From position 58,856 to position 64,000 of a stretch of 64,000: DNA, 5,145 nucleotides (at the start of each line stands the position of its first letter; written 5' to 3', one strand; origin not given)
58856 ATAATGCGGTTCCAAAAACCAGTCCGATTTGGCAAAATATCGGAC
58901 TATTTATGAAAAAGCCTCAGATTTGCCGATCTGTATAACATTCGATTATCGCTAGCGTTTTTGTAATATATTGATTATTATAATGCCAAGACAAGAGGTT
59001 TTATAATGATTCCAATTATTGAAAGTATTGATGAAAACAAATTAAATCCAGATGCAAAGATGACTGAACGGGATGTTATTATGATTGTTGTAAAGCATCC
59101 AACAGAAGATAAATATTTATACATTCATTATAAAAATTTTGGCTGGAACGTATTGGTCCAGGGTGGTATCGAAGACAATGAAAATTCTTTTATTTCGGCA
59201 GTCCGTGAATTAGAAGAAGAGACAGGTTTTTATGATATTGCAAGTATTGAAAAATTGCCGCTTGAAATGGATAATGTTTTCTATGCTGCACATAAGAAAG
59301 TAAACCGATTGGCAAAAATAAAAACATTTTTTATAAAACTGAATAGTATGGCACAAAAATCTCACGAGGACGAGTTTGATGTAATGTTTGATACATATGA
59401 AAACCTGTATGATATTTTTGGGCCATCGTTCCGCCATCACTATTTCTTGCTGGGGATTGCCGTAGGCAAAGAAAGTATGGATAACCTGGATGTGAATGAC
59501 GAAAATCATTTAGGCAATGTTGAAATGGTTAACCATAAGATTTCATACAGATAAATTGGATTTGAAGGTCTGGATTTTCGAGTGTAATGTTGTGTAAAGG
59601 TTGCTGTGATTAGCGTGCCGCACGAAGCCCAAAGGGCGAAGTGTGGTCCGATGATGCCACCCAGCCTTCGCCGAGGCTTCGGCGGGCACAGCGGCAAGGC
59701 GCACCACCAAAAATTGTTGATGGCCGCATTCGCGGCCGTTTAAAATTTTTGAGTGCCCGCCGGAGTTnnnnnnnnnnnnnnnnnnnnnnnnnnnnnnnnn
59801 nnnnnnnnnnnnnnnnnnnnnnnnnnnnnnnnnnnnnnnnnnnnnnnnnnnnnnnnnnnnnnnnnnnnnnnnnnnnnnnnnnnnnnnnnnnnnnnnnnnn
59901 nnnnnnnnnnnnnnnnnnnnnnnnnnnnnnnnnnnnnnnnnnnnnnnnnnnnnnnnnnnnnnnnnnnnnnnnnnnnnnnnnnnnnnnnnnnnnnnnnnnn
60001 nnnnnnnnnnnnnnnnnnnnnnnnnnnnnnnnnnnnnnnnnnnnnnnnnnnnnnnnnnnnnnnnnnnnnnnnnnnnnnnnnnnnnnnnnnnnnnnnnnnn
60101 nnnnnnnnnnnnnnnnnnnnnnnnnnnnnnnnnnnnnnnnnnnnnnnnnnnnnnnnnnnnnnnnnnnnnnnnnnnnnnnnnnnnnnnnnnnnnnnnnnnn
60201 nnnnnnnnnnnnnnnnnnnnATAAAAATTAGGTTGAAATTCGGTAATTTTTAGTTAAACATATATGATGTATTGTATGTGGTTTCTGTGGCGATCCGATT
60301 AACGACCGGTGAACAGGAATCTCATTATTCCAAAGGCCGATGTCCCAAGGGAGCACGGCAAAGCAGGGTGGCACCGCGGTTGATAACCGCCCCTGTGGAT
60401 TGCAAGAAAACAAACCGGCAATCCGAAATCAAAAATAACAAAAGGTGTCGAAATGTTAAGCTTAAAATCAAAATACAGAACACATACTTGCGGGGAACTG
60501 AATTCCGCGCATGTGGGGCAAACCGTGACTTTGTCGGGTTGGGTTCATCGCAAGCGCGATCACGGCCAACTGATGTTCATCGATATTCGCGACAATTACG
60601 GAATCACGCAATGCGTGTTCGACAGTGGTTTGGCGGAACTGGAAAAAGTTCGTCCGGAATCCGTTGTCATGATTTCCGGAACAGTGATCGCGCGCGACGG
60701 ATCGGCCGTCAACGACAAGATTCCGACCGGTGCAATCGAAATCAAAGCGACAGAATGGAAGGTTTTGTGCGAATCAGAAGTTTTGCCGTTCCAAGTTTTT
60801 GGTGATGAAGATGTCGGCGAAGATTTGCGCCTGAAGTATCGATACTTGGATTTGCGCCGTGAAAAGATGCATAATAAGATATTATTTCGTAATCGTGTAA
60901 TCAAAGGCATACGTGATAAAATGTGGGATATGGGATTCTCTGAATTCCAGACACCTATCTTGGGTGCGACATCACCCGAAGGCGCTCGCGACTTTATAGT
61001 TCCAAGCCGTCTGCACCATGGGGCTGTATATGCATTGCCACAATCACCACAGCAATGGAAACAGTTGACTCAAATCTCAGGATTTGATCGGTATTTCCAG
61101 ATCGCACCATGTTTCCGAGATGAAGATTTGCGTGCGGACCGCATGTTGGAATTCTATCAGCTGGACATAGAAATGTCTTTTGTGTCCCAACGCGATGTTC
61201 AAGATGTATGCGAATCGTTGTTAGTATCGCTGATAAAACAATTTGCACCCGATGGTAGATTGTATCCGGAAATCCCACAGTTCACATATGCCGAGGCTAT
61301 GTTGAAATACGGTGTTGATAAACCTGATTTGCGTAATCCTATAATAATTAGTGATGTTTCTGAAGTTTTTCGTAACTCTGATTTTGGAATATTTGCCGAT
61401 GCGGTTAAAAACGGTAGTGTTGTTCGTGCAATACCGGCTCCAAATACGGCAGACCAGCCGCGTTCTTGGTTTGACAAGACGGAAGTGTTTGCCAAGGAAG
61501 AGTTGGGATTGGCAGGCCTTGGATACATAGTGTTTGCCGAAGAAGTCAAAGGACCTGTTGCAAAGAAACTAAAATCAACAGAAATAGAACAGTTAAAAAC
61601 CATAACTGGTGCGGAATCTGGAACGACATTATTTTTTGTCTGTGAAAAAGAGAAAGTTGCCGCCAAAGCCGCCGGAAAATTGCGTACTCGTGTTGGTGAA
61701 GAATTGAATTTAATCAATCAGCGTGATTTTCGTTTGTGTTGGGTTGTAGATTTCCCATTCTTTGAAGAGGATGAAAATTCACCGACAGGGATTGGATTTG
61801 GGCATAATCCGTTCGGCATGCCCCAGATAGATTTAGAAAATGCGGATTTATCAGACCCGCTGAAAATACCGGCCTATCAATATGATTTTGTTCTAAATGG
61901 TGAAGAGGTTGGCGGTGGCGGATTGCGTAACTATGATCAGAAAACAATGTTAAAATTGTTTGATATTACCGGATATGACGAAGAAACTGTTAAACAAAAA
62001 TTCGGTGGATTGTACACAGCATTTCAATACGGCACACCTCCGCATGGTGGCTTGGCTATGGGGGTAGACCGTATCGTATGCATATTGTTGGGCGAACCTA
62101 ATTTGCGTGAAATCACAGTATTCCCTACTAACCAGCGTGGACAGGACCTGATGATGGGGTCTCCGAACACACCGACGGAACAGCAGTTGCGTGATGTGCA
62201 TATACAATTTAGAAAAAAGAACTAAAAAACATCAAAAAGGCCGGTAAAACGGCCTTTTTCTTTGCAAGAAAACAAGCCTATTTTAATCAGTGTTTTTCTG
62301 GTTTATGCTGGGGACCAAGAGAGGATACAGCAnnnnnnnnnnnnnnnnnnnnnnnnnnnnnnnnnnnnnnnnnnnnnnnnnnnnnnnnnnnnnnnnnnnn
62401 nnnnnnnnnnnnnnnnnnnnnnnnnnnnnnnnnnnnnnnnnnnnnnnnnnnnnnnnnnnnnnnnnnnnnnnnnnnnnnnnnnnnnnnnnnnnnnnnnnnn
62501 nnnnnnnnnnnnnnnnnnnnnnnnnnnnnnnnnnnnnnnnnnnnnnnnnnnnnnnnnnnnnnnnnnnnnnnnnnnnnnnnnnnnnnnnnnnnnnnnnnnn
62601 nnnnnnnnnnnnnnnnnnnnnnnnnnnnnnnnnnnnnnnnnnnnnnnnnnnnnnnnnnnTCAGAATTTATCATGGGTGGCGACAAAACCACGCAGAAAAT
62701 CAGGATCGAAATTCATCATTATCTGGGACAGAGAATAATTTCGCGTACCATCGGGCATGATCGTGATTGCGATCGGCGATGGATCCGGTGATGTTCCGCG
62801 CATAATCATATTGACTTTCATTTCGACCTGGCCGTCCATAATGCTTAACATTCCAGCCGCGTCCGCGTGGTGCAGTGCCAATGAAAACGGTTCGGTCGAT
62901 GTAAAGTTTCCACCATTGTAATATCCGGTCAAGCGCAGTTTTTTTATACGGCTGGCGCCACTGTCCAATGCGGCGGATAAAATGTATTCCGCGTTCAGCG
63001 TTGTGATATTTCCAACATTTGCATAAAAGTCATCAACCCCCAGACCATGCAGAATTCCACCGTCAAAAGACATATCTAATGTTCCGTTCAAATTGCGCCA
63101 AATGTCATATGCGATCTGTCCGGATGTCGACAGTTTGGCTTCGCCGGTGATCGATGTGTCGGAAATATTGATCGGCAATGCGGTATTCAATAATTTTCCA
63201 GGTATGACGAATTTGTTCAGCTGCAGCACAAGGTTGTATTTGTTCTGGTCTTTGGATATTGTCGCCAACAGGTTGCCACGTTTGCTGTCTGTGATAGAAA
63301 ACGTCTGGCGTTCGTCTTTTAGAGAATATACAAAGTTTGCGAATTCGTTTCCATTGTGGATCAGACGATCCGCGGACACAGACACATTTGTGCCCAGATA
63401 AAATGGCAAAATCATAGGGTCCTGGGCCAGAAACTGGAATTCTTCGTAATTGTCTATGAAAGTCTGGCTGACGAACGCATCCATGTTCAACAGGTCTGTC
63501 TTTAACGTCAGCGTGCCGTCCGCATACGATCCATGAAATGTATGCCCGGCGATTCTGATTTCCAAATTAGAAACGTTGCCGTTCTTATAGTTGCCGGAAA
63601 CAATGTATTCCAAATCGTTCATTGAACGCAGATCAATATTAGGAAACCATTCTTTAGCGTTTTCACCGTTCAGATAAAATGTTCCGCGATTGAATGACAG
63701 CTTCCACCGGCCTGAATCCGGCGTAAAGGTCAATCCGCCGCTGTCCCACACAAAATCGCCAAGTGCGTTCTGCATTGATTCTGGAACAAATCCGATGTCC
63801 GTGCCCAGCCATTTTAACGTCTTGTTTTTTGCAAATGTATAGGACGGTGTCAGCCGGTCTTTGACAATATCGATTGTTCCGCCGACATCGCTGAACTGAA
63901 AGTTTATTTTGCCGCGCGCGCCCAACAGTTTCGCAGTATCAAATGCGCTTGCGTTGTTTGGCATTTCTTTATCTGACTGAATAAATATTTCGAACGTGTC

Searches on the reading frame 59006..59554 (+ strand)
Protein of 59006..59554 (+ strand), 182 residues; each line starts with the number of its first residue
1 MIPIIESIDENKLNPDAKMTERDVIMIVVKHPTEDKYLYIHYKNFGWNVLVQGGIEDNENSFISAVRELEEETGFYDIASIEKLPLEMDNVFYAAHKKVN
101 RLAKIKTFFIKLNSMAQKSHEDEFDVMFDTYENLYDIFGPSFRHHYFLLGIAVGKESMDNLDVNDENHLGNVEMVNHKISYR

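Call 57: search_protein_families(library=pfam, proteins=[window:59006-59554:+])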
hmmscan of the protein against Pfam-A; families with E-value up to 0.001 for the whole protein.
window:59006-59554:+ (182 aa): 1 family
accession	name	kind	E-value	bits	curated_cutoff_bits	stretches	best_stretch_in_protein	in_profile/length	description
PF00293.34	NUDIX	-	5.5e-07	30.1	21.1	1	37-87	17-70/134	NUDIX domain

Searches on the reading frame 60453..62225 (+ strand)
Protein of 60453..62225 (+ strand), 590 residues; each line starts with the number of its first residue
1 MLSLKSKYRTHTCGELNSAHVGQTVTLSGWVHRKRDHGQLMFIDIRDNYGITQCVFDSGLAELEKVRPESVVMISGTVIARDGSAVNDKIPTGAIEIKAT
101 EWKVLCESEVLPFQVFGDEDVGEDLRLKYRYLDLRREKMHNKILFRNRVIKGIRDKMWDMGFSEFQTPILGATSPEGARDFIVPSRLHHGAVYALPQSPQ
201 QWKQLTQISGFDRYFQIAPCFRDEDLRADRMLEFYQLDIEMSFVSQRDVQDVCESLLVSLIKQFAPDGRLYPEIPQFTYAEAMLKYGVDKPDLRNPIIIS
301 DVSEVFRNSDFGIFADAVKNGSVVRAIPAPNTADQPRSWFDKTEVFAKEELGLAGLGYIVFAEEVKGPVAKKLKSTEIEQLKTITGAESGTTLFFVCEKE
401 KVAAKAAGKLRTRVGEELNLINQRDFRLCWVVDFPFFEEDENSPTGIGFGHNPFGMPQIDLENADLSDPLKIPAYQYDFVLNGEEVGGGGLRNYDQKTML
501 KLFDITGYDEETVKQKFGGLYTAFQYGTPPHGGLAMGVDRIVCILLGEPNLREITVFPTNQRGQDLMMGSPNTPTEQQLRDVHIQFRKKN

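Call 57: search_protein_families(library=pfam, proteins=[window:60453-62225:+])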
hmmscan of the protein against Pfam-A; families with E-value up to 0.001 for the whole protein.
window:60453-62225:+ (590 aa): 3 families
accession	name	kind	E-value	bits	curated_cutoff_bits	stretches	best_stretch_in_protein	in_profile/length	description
PF00152.25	tRNA-synt_2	-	3.4e-99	332.2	25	1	123-561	2-308/308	tRNA synthetases class II (D, K and N)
PF01336.31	tRNA_anti-codon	-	5.4e-17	61.9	27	1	25-105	1-75/75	OB-fold nucleic acid binding domain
PF02938.19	GAD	-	6e-13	49.3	23.4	1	314-406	1-94/95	GAD domain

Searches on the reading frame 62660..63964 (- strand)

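Call 57: search_protein_families(library=pfam, proteins=[window:62660-63964:-])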
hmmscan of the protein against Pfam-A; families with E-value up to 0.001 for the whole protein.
window:62660-63964:- (434 aa): 1 family
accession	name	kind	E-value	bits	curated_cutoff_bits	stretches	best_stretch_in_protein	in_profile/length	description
PF05170.20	AsmA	-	3e-05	23.5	29.8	1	236-355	489-603/607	AsmA family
